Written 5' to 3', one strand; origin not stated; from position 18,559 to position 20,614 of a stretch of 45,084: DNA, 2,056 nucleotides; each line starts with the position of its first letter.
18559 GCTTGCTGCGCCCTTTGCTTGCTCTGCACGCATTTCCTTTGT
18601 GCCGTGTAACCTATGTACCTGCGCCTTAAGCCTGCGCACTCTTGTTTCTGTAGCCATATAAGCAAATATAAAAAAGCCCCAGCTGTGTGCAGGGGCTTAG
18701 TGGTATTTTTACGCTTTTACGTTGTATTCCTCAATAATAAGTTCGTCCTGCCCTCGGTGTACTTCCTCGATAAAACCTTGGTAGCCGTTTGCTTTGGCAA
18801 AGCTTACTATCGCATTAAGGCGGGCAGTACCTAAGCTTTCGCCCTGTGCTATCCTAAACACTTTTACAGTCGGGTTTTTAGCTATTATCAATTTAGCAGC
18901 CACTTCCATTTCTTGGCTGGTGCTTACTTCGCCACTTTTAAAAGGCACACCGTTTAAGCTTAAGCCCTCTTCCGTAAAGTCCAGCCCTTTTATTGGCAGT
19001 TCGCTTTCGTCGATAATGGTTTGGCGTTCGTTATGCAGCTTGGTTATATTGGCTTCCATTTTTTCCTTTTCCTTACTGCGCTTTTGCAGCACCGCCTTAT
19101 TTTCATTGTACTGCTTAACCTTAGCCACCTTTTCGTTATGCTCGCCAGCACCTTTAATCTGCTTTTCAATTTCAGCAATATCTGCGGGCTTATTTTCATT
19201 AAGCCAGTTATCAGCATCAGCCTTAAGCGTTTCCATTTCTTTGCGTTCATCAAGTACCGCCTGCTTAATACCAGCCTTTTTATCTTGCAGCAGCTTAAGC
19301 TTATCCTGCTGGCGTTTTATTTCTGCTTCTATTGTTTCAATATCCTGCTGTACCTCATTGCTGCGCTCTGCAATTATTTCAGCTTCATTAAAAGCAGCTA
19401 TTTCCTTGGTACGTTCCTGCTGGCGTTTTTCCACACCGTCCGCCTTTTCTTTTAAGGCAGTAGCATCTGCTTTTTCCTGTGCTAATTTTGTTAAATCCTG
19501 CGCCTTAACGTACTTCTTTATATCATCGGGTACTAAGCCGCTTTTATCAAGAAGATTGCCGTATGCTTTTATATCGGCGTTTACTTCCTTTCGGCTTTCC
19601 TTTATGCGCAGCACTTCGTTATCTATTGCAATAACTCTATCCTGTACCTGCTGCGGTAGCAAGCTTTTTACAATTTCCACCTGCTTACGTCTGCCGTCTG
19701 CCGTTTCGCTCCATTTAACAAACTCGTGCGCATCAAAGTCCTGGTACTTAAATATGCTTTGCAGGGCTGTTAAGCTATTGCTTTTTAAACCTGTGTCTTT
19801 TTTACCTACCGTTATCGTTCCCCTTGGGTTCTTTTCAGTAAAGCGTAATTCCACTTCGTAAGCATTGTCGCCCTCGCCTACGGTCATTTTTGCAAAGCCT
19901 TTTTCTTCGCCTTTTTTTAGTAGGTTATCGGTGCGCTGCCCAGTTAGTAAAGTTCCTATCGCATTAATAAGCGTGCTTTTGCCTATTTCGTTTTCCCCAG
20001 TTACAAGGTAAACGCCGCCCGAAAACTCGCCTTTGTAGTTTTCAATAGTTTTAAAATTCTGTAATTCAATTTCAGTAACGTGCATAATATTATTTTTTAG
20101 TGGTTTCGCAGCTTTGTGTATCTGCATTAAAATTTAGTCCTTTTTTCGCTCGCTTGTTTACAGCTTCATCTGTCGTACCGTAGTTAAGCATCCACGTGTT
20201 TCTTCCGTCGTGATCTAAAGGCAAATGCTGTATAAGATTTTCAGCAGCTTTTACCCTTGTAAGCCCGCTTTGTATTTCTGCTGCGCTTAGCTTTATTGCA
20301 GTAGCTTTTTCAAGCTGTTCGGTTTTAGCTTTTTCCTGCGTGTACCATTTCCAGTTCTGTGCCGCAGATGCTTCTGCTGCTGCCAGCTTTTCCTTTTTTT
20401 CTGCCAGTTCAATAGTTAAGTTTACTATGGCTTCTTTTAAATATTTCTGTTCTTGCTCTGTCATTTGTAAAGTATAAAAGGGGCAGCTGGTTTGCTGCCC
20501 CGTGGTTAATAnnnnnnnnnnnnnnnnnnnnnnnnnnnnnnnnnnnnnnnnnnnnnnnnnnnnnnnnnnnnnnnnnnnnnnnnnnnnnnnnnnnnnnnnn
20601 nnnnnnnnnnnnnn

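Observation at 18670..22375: A 3.7-kb promoter-to-terminator cassette splits terminase from portal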

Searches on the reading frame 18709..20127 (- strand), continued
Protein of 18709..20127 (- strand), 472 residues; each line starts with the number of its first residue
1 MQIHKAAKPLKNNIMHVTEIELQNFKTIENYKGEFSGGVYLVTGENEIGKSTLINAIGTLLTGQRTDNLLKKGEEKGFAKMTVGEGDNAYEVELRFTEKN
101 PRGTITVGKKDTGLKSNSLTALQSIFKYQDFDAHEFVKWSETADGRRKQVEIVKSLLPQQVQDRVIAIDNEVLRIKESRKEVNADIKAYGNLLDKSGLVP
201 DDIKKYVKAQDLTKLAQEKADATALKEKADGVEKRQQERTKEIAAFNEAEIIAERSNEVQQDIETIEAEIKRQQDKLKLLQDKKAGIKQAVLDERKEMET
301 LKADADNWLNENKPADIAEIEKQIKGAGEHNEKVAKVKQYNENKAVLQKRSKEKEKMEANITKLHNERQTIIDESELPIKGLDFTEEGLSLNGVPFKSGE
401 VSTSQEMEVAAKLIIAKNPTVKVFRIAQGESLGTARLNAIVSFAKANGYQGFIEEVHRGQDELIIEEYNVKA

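Call 47: find_encoding_contigs(protein=P0123, flank=10000, max_places=1)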
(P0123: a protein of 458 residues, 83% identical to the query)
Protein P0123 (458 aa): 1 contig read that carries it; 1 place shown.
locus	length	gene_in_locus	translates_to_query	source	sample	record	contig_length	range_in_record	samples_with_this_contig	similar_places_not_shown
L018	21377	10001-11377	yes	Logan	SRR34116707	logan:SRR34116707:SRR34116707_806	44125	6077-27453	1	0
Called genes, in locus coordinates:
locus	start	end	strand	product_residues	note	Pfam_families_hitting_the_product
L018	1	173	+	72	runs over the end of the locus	-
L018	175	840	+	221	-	-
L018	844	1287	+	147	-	-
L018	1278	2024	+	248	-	PF00929:RNase_T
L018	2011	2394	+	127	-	-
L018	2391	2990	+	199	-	-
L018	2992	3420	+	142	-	PF00436:SSB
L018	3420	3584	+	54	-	-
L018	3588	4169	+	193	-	PF04266:ASCH (weak)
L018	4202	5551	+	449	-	PF01555:N6_N4_Mtase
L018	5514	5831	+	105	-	PF02675:AdoMet_dc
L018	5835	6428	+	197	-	-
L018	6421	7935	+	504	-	-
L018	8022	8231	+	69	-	-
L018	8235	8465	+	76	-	-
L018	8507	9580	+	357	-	-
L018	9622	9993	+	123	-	-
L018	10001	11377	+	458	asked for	PF02463:SMC_N (weak), PF13175:AAA_15 (weak), PF13476:AAA_23 (faint), PF13555:AAA_29 (weak)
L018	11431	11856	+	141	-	-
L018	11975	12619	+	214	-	-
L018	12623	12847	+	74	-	-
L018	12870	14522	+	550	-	-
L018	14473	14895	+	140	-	-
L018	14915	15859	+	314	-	-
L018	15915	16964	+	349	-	-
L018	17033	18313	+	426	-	-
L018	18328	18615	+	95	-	-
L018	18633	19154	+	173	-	-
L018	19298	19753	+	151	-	-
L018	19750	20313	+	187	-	-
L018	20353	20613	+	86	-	-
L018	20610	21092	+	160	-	-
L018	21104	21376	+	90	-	-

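Call 67: search_solved_structures(query=A3, max_evalue=0.01, show_alignments=2)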
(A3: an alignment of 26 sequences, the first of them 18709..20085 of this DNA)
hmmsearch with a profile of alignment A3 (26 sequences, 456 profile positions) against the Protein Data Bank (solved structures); distinct sequences matched with E-value up to 0.01: 24.
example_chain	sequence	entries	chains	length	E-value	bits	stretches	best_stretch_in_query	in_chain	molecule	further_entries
5z67_A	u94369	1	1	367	1.3e-06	30.8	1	1-102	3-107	DNA replication and repair protein RecF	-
5z68_A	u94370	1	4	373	1.4e-06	30.7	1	1-102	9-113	DNA replication and repair protein RecF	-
5z69_A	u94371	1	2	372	1.4e-06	30.7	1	1-102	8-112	DNA replication and repair protein RecF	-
9n69_A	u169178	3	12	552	1.6e-06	30.5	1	2-79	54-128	AAA family ATPase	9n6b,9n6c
1us8_A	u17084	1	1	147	3.5e-06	29.4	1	1-91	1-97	DNA DOUBLE-STRAND BREAK REPAIR RAD50 ATPASE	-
1f2t_A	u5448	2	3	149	3.6e-06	29.3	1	1-91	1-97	RAD50 ABC-ATPASE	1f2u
3qku_A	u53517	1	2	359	5.5e-06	28.7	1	1-91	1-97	DNA double-strand break repair rad50 ATPase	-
4aby_A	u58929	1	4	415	6.5e-06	28.5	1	4-64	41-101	DNA REPAIR PROTEIN RECN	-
4ad8_A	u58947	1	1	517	7.5e-06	28.3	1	4-64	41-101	DNA REPAIR PROTEIN RECN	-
3qkr_A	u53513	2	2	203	9e-06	28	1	1-94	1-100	DNA double-strand break repair rad50 ATPase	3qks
1ii8_A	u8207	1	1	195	1.1e-05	27.7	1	1-93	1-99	Rad50 ABC-ATPase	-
3qkt_A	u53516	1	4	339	2.8e-05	26.4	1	1-90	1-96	DNA double-strand break repair rad50 ATPase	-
4nch_A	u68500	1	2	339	2.8e-05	26.4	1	1-90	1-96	DNA double-strand break repair Rad50 ATPase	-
4nci_A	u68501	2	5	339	2.8e-05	26.4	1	1-90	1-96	DNA double-strand break repair Rad50 ATPase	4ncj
4nck_A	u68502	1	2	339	2.8e-05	26.4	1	1-90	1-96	DNA double-strand break repair Rad50 ATPase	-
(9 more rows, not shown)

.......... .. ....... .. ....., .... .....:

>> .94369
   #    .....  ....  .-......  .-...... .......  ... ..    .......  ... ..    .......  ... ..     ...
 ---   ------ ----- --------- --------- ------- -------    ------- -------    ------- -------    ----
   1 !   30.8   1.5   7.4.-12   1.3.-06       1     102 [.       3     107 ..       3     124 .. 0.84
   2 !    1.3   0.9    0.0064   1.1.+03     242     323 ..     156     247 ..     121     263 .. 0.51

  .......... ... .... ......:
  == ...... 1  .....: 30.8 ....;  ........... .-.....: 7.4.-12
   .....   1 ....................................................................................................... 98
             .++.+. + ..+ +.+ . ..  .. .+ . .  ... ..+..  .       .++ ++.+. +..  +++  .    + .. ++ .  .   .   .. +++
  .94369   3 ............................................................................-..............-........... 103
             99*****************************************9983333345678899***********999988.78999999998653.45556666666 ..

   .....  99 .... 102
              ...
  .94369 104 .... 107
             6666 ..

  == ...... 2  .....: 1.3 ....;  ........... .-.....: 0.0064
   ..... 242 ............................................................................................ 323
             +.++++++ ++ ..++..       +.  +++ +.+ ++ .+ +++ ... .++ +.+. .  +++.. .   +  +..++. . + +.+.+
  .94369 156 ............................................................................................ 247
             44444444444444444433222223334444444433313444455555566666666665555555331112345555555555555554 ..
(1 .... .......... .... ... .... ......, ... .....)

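Call 76: find_related_loci(query=A3, collection=viral_contigs, flank=10000)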
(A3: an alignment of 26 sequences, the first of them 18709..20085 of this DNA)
Query A3 (458 aa) in viral_contigs; peptide patterns used: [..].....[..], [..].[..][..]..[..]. (x = any residue, [..] = any of these).
579 stretches matched a pattern; 479 encode a relative of the query (tblastn E <= 1e-3); the best 80 are kept; 80 distinct loci.
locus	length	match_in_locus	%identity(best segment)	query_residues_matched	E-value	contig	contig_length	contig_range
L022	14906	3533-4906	88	1-458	0e+0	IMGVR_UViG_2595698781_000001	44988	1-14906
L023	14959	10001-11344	53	1-457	4e-139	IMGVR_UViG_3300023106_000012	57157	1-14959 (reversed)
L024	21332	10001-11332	51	1-454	7e-130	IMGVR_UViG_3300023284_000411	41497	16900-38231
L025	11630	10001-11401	48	1-457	9e-129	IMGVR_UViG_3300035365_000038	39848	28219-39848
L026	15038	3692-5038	49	1-455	1e-128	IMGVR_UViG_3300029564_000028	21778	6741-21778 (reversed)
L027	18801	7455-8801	49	1-455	3e-128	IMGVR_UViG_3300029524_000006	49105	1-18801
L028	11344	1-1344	49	1-454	7e-128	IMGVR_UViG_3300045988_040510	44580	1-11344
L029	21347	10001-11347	50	1-455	4e-128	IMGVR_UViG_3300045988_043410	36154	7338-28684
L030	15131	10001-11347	49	1-455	8e-128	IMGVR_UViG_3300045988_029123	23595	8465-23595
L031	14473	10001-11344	49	1-454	1e-127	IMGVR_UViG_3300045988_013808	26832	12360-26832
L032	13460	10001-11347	48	1-455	1e-127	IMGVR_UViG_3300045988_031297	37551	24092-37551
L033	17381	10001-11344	49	1-454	1e-127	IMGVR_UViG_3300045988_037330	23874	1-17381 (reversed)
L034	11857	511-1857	49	1-455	1e-127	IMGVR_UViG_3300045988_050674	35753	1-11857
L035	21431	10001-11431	46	1-454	2e-127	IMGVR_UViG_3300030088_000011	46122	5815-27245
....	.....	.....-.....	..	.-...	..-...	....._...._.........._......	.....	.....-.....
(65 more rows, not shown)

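Call 79: predict_structure(alignment_id=A3)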
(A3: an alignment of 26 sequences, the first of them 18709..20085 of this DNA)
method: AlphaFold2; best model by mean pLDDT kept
length: 458 residues; sequences in the alignment: 26
mean_pLDDT: 75.4   pTM: 0.42
mean pLDDT of the five models: 75.4, 73.7, 72.4, 68.8, 68.6
residues with pLDDT >= 90: 42; 70-90: 279; 50-70: 116; < 50: 21
segments of 3 or more residues with pLDDT < 50: 30-36, 414-417, 456-458
pLDDT, mean of each block of 10 residues (from residue 1): 81 79 61 53 79 78 87 83 86 83 80 64 74 78 81 89 90 90 84 83 82 82 81 77 70 53 63 78 85 75 79 86 89 91 91 84 70 74 59 64 65 53 62 63 52 52
secondary structure, 60 per line:
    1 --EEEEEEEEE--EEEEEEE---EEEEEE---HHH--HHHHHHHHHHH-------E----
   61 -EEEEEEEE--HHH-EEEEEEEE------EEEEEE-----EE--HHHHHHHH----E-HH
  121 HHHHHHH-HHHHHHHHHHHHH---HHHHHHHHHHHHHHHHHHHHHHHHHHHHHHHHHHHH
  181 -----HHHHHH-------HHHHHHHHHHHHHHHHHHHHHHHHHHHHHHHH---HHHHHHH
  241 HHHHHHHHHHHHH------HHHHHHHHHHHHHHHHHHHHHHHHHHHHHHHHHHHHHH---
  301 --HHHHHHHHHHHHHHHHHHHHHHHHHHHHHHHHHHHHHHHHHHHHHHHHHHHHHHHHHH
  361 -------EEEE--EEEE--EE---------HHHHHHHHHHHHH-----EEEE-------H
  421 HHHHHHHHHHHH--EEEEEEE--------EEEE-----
elements in order: E3-11 E14-20 E24-29 H38-48 E62-69 E76-83 E90-95 H105-112 H119-127 H129-141 H145-180 H186-191 H199-230 H234-253 H260-297 H303-360 E368-371 E374-377 H391-403 E409-412 H420-432 E435-441 E450-453

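Call 82: fold_search(model_id=the predicted structure, library=pdb)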
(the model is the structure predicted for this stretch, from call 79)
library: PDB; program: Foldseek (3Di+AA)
matches with E <= 10: 629; with E <= 0.001: 195
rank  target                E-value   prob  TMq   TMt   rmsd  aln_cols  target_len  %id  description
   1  5xei                  1.8e-11  1.00  0.37  0.34  17.5       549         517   16  Crystal structure of the Smc head domain with a coiled coil and joint derived from Pyrococcus yayanosii (released 2017-06-07)
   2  6qpq_A                2.0e-10  1.00  0.34  0.38  21.5       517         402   13  The structure of the cohesin head module elucidates the mechanism of ring opening (released 2020-02-05)
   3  3auy_A                1.0e-09  1.00  0.31  0.37  30.6       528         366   13  Crystal structure of Rad50 bound to ADP (released 2011-05-25)
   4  7qen_A                3.9e-09  1.00  0.35  0.35  23.2       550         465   11  S.c. Condensin core in DNA- and ATP-bound state (released 2022-06-15)
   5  5dny_D                4.2e-09  1.00  0.35  0.43  24.2       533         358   12  Structure of the ATPrS-Mre11/Rad50-DNA complex (released 2016-02-24)
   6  5z67                  4.7e-09  1.00  0.35  0.42  32.6       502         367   14  Structure of the recombination mediator protein RecF in RecFOR pathway (released 2018-04-18)
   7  8dk2_D                6.3e-09  1.00  0.20  0.14  24.7       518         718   12  CryoEM structure of Pseudomonas aeruginosa PA14 JetABC in an unclamped state trapped in ATP dependent dimeric form (released 2022-10-05)
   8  5z69_A                1.1e-08  1.00  0.32  0.37  36.2       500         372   14  Structure of the recombination mediator protein RecF-ATPrS in RecFOR pathway (released 2018-10-17)
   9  7tve_D                1.1e-08  1.00  0.34  0.35  22.6       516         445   14  ATP and DNA bound SMC5/6 core complex (released 2022-06-22)
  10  3av0_B                1.1e-08  1.00  0.36  0.44  23.1       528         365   11  Crystal structure of Mre11-Rad50 bound to ATP S (released 2011-05-25)
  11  6yuf_C                1.1e-08  1.00  0.35  0.35  28.5       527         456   12  Cohesin complex with loader gripping DNA (released 2020-08-19)
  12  9a6c_A                1.3e-08  1.00  0.25  0.21  36.4       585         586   12  Integrative model of YYDD-YYDB by crosslinking MS and deep learning (released 2024-09-18)
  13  3qkt_A                1.3e-08  1.00  0.26  0.34  11.3       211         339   16  Rad50 ABC-ATPase with adjacent coiled-coil region in complex with AMP-PNP (released 2011-03-30)
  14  8i4w_B                1.3e-08  1.00  0.34  0.35  17.5       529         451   12  Cryo-EM structure of 5-subunit Smc5/6 head region (released 2024-06-26)
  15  6qpq_C                1.4e-08  1.00  0.38  0.43  19.1       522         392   12  The structure of the cohesin head module elucidates the mechanism of ring opening (released 2020-02-05)
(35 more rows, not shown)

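Call 106: search_protein_families(library=pfam, proteins=[L017:9317-9739:+, L017:9736-9969:+, L017:11430-11642:+, L017:11647-11904:+, L017:11901-12119:+, L018:8022-8231:+], max_evalue=0.01)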
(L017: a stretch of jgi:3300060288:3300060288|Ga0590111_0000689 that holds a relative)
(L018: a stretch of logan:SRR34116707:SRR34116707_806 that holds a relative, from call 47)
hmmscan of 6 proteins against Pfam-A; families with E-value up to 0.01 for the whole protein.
L017:9317-9739:+ (140 aa): 0 families

L017:9736-9969:+ (77 aa): 0 families

L017:11430-11642:+ (70 aa): 0 families

L017:11647-11904:+ (85 aa): 0 families

L017:11901-12119:+ (72 aa): 0 families

L018:8022-8231:+ (69 aa): 0 families

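Call 107: search_protein_families(library=phrogs, proteins=[L017:9317-9739:+, L017:9736-9969:+, L017:11430-11642:+, L017:11647-11904:+, L017:11901-12119:+, L018:8022-8231:+], max_evalue=0.001)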
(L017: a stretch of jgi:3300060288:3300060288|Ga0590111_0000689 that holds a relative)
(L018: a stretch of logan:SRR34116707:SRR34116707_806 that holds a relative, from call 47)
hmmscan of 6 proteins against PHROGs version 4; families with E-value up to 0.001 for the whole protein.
L017:9317-9739:+ (140 aa): 1 family
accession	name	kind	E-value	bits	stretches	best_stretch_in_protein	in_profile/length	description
phrog_12560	-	unknown function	1.9e-05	26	1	24-108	29-117/146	-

L017:9736-9969:+ (77 aa): 2 families
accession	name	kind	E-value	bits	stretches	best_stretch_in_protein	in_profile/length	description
phrog_10949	-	unknown function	0.00022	22.6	1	46-71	52-77/80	-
phrog_16354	-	unknown function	0.00065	20.9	1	42-70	40-68/76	-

L017:11430-11642:+ (70 aa): 0 families

L017:11647-11904:+ (85 aa): 1 family
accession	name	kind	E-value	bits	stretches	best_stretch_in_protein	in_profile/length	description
phrog_11000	-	unknown function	1.8e-09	38.5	1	3-73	9-73/85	-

L017:11901-12119:+ (72 aa): 0 families

L018:8022-8231:+ (69 aa): 0 families

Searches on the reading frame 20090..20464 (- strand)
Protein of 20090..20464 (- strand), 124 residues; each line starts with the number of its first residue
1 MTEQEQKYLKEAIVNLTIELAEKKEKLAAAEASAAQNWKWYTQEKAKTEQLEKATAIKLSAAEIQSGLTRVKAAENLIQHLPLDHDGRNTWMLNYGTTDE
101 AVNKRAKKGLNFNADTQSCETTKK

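Call 3: search_protein_families(library=pfam, proteins=[window:20090-20464:-], max_evalue=0.1)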
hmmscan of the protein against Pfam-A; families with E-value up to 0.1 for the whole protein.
window:20090-20464:- (124 aa): 2 families
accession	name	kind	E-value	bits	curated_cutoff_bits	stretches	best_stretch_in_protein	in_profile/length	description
PF21289.3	EDC4_C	-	0.027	14.7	27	1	2-54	66-118/121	Enhancer of mRNA-decapping protein 4, C-terminal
PF00881.29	Nitroreductase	-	0.067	13.8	23.5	1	17-83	27-78/167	Nitroreductase family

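Call 4: search_protein_families(library=phrogs, proteins=[window:20090-20464:-], max_evalue=0.01)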
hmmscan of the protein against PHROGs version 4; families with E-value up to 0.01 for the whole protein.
window:20090-20464:- (124 aa): 1 family
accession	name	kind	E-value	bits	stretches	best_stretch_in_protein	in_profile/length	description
phrog_6163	-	unknown function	0.00098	20.5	1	18-52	30-64/84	-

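Call 15: search_protein_families(library=padloc, proteins=[window:20090-20464:-], max_evalue=0.1)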
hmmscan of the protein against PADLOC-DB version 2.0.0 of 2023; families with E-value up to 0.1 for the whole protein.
window:20090-20464:- (124 aa): 0 families

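Call 16: search_protein_families(library=ncbifam, proteins=[window:20090-20464:-], max_evalue=0.1)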
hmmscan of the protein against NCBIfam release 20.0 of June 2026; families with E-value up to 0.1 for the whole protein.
window:20090-20464:- (124 aa): 1 family
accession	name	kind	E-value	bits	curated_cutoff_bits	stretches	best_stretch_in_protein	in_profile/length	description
NF010755.0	PRK14158.1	equivalog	0.031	13.7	200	1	18-54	40-76/198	nucleotide exchange factor GrpE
